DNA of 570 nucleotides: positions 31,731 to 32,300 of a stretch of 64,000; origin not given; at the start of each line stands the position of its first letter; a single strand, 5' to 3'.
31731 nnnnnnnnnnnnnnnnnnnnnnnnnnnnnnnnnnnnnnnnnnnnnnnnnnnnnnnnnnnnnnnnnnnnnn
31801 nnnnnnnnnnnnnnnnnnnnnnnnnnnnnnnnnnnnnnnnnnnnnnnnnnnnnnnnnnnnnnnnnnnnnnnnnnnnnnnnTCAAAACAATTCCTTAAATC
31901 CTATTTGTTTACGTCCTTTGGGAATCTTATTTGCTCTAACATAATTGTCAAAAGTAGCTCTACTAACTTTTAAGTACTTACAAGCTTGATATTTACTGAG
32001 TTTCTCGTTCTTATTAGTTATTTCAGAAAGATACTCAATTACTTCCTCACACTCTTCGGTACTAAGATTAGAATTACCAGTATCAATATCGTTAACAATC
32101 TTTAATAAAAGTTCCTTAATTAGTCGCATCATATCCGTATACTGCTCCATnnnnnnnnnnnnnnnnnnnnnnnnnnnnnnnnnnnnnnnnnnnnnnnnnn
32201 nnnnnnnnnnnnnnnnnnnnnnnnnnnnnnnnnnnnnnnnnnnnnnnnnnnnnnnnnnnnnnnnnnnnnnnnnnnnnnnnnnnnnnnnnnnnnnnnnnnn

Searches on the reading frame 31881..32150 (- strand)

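Call 34: search_protein_families(library=pfam, proteins=[window:31881-32150:-], max_evalue=0.01)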
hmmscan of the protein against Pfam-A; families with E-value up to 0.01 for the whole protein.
window:31881-32150:- (89 aa): 1 family
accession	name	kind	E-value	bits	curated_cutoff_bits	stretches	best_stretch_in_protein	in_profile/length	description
PF12728.13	HTH_17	-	5.5e-05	23.8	27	1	55-80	6-31/51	Helix-turn-helix domain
